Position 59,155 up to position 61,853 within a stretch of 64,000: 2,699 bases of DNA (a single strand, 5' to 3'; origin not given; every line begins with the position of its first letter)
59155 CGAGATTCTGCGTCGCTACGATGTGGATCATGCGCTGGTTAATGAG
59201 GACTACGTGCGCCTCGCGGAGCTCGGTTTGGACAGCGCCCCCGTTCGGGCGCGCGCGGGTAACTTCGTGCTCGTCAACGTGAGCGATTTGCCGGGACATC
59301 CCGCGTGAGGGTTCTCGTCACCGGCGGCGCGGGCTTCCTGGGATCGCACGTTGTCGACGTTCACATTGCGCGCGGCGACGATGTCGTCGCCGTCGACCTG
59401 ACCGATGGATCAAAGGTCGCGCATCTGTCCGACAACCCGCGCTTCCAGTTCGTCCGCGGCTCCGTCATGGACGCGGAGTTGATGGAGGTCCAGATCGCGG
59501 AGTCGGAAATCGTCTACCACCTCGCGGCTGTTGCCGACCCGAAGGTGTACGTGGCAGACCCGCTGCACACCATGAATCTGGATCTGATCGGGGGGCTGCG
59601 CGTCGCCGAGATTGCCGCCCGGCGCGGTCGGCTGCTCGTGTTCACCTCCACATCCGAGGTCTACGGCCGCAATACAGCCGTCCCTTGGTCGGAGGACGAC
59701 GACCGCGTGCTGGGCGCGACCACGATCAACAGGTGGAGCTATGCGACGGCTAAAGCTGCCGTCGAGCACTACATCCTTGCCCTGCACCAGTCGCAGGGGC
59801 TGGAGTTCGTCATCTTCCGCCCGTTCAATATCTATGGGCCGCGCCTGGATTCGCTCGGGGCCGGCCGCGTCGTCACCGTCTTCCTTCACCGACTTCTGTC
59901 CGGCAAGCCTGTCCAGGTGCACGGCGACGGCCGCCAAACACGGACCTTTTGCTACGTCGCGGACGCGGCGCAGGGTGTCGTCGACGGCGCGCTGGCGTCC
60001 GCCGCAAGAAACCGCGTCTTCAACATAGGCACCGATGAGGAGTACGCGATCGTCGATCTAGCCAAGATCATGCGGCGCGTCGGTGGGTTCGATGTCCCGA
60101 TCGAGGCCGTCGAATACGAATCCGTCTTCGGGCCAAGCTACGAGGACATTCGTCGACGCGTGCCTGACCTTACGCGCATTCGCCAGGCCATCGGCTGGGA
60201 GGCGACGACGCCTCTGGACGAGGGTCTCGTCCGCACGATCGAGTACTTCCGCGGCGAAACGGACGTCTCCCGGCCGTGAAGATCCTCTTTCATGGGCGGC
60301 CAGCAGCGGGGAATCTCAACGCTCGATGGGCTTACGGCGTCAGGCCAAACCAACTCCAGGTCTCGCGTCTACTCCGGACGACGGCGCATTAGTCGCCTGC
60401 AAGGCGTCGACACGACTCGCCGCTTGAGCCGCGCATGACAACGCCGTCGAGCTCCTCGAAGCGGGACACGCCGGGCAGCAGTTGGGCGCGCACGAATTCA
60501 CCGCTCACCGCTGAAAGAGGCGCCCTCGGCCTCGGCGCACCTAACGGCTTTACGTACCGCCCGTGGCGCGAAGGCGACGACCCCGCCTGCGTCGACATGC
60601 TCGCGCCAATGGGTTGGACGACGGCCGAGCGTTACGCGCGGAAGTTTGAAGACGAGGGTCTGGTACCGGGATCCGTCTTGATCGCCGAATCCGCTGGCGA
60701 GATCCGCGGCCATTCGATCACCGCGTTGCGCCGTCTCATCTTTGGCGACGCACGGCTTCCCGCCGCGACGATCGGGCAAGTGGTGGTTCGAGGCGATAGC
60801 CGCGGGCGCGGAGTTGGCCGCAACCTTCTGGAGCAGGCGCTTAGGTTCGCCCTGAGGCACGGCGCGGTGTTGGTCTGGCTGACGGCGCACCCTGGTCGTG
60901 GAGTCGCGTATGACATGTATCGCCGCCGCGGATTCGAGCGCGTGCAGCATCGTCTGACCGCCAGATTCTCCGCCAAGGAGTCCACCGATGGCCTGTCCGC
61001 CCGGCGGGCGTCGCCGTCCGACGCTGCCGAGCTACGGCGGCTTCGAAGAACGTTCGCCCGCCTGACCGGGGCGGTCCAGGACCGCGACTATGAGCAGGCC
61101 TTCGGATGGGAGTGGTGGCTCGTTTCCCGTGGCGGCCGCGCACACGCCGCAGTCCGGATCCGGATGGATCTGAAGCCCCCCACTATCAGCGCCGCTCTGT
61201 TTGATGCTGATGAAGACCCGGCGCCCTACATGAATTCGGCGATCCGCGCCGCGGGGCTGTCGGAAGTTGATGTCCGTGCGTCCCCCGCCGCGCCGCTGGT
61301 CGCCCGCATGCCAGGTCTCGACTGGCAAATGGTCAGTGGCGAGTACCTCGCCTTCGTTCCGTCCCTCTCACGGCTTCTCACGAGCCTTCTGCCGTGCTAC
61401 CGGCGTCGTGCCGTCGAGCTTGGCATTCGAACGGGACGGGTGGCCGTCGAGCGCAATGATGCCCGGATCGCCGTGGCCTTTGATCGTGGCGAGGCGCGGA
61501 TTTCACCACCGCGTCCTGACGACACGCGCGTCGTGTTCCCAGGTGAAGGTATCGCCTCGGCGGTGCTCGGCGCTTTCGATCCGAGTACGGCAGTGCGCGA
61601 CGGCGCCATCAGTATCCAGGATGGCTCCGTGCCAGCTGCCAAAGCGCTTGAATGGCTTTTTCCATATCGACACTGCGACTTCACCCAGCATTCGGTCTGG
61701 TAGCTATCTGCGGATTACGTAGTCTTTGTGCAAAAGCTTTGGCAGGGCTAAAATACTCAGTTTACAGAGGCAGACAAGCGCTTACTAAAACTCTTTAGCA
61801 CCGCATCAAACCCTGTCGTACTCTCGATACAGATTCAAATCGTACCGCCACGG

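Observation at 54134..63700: Lower-GC island encoding an Arn-like 4-amino-pentose pathway (ArnA-CT-like, ArnB-like, ArnC-like, ArnT-like) plus GNAT, Zn-ribbon methyltransferase and a second GT2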

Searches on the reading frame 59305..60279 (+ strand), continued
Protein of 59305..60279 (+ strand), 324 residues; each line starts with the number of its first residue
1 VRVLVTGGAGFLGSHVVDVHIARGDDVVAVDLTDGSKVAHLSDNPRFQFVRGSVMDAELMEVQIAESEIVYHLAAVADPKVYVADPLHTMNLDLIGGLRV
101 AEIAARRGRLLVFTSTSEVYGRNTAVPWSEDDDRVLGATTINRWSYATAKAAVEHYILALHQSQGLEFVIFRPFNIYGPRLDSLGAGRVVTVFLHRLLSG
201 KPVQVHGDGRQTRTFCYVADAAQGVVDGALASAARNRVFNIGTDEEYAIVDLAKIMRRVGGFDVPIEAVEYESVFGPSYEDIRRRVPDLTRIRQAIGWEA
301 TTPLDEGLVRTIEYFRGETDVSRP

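Call 83: search_protein_families(library=ncbifam, proteins=[L050:2965-4818:+, L050:4833-6023:+, L050:6007-6963:+, L050:7027-7968:+, L050:8001-8972:+, L050:9015-9983:+], max_evalue=1e-10)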
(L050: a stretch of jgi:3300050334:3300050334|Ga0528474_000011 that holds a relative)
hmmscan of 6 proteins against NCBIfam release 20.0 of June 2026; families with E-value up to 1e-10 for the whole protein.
L050:2965-4818:+ (617 aa): 1 family
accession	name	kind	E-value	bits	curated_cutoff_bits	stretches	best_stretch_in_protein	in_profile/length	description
NF009784.2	PRK13279.1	equivalog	3.7e-47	161.1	567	1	29-531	6-497/539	lipid IV(A) 4-amino-4-deoxy-L-arabinosyltransferase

L050:4833-6023:+ (396 aa): 7 families
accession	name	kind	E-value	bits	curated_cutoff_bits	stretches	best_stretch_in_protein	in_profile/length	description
NF008658.2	PRK11658.1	equivalog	5.5e-109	364.3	631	1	12-392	3-378/379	UDP-4-amino-4-deoxy-L-arabinose aminotransferase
TIGR03588.1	PseC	equivalog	1.5e-104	350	423.5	1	14-391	2-380/380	UDP-4-amino-4,6-dideoxy-N-acetyl-beta-L-altrosamine transaminase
NF008687.0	PRK11706.1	equivalog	1.1e-81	274.5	375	1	14-390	2-373/375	dTDP-4-amino-4,6-dideoxygalactose transaminase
TIGR02379.1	ECA_wecE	subfamily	1.5e-69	234.5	434.85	1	15-391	3-375/376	dTDP-4-amino-4,6-dideoxy-D-glucose transaminase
TIGR04181.1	NHT_00031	hypoth_equivalog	9.6e-66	222.1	420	1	16-370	3-357/359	LegC family aminotransferase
TIGR04427.1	PLP_DesI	equivalog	1.5e-52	179.1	650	1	14-390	21-382/390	dTDP-4-dehydro-6-deoxyglucose aminotransferase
NF011936.0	PRK15407.1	equivalog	9.3e-51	172.9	423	1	17-218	40-248/440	lipopolysaccharide biosynthesis protein RfbH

L050:6007-6963:+ (318 aa): 6 families
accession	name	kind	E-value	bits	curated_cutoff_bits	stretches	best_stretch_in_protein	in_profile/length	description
NF007986.1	PRK10714.1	equivalog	4.7e-102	341.2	529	1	9-311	7-312/316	undecaprenyl-phosphate 4-deoxy-4-formamido-L-arabinose transferase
NF047588.1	GlcsyltransPgfSStrep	equivalog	4.9e-51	173.8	500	1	10-310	3-305/308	glycosyltransferase PgfS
TIGR04182.1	glyco_TIGR04182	equivalog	8.4e-15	54.9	325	1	10-295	2-285/293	S-layer glycoprotein N-glycosyltransferase AglJ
NF041391.1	DPhHxTase_Halo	equivalog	5.8e-14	51.6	375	1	16-210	3-191/213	dolichyl-phosphate hexose transferase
TIGR03937.1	PgaC_IcaA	equivalog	1.6e-13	50.4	422.3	1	5-118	42-152/407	poly-beta-1,6-N-acetyl-D-glucosamine synthase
NF007482.0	PRK10073.1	equivalog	7.1e-12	45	423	1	7-114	5-108/334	glycosyltransferase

L050:7027-7968:+ (313 aa): 4 families
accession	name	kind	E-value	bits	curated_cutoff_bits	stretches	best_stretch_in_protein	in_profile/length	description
NF005414.0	PRK06988.1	equivalog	4.7e-93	311.6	316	1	5-295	4-295/311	formyltransferase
NF005998.1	PRK08125.1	equivalog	2.3e-90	303.9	777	1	5-296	2-287/649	bifunctional UDP-4-amino-4-deoxy-L-arabinose formyltransferase/UDP-glucuronic acid oxidase ArnA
TIGR00460.1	fmt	equivalog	2.5e-48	164.8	201.5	1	16-305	13-304/315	methionyl-tRNA formyltransferase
TIGR00639.1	PurN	equivalog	5.2e-15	55.5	150.1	1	69-180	69-180/192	phosphoribosylglycinamide formyltransferase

L050:8001-8972:+ (323 aa): 19 families
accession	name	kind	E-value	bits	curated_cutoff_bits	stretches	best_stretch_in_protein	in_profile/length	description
NF008872.0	PRK11908.1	equivalog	2.2e-53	181.5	294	1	1-319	2-340/349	bifunctional UDP-4-keto-pentose/UDP-xylose synthase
NF005998.1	PRK08125.1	equivalog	4.4e-45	154.2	777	1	2-314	317-649/649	bifunctional UDP-4-amino-4-deoxy-L-arabinose formyltransferase/UDP-glucuronic acid oxidase ArnA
TIGR04180.1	EDH_00030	hypoth_equivalog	1.1e-42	146.1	475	1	3-299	1-294/297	NAD-dependent 4,6-dehydratase LegB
TIGR01181.1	dTDP_gluc_dehyt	equivalog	3.5e-39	134.8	365.1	1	2-317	1-314/321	dTDP-glucose 4,6-dehydratase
TIGR01179.1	galE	equivalog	1.1e-29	103.4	262.3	1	2-311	1-322/332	UDP-glucose 4-epimerase GalE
TIGR02197.1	heptose_epim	equivalog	4e-28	98.5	274.6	1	3-315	1-314/316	ADP-glyceromanno-heptose 6-epimerase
NF007490.0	PRK10084.1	subfamily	3.1e-24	85.6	649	1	1-315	1-335/361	dTDP-glucose 4,6-dehydratase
NF042422.1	oxyalk_red_OleD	equivalog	3.6e-21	75.9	580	1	1-227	1-214/329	2-alkyl-3-oxoalkanoate reductase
NF007956.0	PRK10675.1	subfamily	1.6e-19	70.2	394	1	1-177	1-182/338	UDP-glucose 4-epimerase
NF007582.0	PRK10217.1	equivalog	5.3e-19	68.5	698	1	2-314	3-331/355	dTDP-glucose 4,6-dehydratase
TIGR01746.1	Thioester-redct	subfamily_domain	7e-19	68.3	213.35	1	55-257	77-279/371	thioester reductase domain-containing protein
NF011728.1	PRK15181.1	equivalog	9.1e-19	67.7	760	1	3-317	18-340/348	Vi polysaccharide biosynthesis UDP-N-acetylglucosaminuronic acid C-4 epimerase TviC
TIGR03466.1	HpnA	hypoth_equivalog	2e-18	66.4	367.65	1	1-192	1-188/327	hopanoid-associated sugar epimerase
NF047922.1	GDPFucSynFcl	equivalog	2.3e-18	66.7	500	1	65-317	52-304/308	GDP-L-fucose synthase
NF043036.1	ErythonDh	equivalog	1.8e-17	63.6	325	1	1-164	1-167/321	D-erythronate dehydrogenase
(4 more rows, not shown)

L050:9015-9983:+ (322 aa): 1 family
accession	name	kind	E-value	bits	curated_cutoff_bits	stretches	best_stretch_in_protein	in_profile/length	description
NF011923.2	PRK15394.1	equivalog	3.5e-57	193.9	382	1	7-318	2-293/294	4-deoxy-4-formamido-L-arabinose-phosphoundecaprenol deformylase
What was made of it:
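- On Arn pathway: The enzymes of the divergent but complete arn operon L050 also miss these cut-offs (call 83).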

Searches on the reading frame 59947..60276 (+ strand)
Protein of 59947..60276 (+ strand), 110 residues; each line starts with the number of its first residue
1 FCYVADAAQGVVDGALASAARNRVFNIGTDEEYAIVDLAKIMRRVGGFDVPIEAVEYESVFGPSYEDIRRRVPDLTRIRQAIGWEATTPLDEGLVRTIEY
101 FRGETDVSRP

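Call 49: search_solved_structures(query=window:59947-60276:+, max_evalue=0.001, show_alignments=3)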
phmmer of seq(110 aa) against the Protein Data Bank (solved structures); distinct sequences matched with E-value up to 0.001: 13.
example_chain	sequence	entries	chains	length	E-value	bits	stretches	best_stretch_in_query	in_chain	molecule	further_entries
4lk3_A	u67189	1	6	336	1.8e-10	44.2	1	1-106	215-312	UDP-glucuronic acid decarboxylase 1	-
4zrm_A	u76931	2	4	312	1.8e-10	44.2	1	19-103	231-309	UDP-glucose 4-epimerase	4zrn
4m55_A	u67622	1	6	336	1.8e-10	44.2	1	1-106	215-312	UDP-glucuronic acid decarboxylase 1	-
4gll_A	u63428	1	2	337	1.8e-10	44.2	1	1-106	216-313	UDP-glucuronic acid decarboxylase 1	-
2b69_A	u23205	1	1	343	1.9e-10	44.2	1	1-106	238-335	UDP-glucuronate decarboxylase 1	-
6h0p_A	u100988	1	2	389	1.6e-06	31.5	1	1-100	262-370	UDP-D-apiose/UDP-D-xylose synthase 1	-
6h0n_A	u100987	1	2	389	1.6e-06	31.5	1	1-100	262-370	UDP-D-apiose/UDP-D-xylose synthase 1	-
8gjh_A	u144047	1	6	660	7.4e-05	26.2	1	52-108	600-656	Bifunctional polymyxin resistance protein ArnA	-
3slg_A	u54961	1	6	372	0.00021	24.7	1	19-105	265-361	PbgP3 protein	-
7ys8_A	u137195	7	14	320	0.00022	24.7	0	19-104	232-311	UDP-glucose 4-epimerase | UDP-glucose 4-epimerase along with EC 5.1.3.2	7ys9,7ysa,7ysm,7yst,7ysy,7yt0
2pzj_A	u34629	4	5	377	0.00031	24.2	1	1-103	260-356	Putative nucleotide sugar epimerase/ dehydratase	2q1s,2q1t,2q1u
8vr2_A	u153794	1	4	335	0.00096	22.6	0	1-102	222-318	NAD-dependent epimerase/dehydratase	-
6bwl_A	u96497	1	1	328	0.00097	22.6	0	2-102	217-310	Pal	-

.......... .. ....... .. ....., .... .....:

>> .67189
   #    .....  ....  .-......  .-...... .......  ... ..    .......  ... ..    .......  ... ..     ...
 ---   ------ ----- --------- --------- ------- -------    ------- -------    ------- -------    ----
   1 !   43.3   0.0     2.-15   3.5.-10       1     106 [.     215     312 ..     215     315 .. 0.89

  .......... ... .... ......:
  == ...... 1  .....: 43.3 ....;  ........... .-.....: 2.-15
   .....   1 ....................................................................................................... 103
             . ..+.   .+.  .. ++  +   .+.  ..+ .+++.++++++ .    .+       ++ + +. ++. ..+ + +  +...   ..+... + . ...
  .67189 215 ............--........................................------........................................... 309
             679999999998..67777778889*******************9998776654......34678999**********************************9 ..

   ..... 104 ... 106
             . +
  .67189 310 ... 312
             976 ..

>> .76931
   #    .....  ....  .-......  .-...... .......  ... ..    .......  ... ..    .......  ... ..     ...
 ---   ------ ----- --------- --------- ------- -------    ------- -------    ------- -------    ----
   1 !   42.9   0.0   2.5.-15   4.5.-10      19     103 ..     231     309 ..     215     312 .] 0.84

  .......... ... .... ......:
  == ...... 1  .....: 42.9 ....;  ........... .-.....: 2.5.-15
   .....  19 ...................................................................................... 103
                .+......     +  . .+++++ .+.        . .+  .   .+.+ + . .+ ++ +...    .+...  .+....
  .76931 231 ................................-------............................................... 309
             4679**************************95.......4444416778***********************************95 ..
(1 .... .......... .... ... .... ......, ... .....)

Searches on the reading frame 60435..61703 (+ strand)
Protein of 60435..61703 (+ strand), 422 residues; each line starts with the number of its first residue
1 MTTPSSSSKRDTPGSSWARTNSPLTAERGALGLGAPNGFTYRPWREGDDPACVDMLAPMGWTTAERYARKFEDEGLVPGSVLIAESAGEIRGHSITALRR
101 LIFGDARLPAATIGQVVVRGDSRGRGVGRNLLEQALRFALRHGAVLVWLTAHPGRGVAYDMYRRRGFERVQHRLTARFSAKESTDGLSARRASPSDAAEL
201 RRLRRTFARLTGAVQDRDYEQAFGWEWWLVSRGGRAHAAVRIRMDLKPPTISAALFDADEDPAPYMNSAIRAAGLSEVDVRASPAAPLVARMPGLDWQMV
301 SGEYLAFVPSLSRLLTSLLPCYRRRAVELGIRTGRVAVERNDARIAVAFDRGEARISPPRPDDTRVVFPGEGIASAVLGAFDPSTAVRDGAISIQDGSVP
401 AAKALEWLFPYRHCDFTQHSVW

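Call 4: search_protein_families(library=pfam, proteins=[window:60435-61703:+], max_evalue=0.01)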
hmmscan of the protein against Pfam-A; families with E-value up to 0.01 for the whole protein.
window:60435-61703:+ (422 aa): 4 families
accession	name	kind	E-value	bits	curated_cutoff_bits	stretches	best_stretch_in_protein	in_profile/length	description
PF13527.13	Acetyltransf_9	-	2.4e-12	47.4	25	1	41-169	2-126/127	Acetyltransferase (GNAT) domain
PF00583.31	Acetyltransf_1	-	6.9e-10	39.7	20.7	1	63-167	18-116/116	Acetyltransferase (GNAT) family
PF13508.13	Acetyltransf_7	-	1.8e-07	31.9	27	1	81-168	5-83/84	Acetyltransferase (GNAT) domain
PF13673.13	Acetyltransf_10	-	3.7e-05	24.1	23.6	1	112-172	53-112/128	Acetyltransferase (GNAT) domain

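Call 5: search_protein_families(library=ncbifam, proteins=[window:60435-61703:+], max_evalue=0.01)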
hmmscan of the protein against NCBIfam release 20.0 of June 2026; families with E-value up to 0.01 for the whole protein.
window:60435-61703:+ (422 aa): 8 families
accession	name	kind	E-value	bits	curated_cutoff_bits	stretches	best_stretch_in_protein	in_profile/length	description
TIGR01575.1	rimI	equivalog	9.1e-08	32.3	86.4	1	106-173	51-118/132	ribosomal protein S18-alanine N-acetyltransferase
NF000487.1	stat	exception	9.7e-05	22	420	1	112-168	106-162/189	streptothricin N-acetyltransferase STAT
NF000054.1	AAC_2p_Ie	exception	0.00045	20.1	400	0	86-145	55-117/182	aminoglycoside N-acetyltransferase AAC(2')-Ie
NF000010.1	AAC_2p_Ib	exception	0.0011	18.5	400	1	88-167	66-141/195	aminoglycoside N-acetyltransferase AAC(2')-Ib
NF007025.1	PRK09491.1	equivalog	0.0018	18.2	173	1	108-173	60-125/145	ribosomal protein S18-alanine N-acetyltransferase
TIGR02382.1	wecD_rffC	equivalog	0.002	17.8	195.1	1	81-166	101-179/191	dTDP-4-amino-4,6-dideoxy-D-galactose acyltransferase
NF040503.1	resist_ArsN1a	equivalog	0.0036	17.1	170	0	116-170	82-136/159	arsinothricin resistance N-acetyltransferase ArsN1 family A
NF008212.0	PRK10975.1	equivalog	0.0039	17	219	0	83-167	143-220/232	dTDP-4-amino-4,6-dideoxy-D-galactose acyltransferase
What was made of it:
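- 60435..61703 (+): 422-aa GNAT acetyltransferase (Acetyltransf_9 type), predicted N-acetyltransferase of the 4-amino sugar. Pfam result in call 4; weak WecD hits in call 5.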
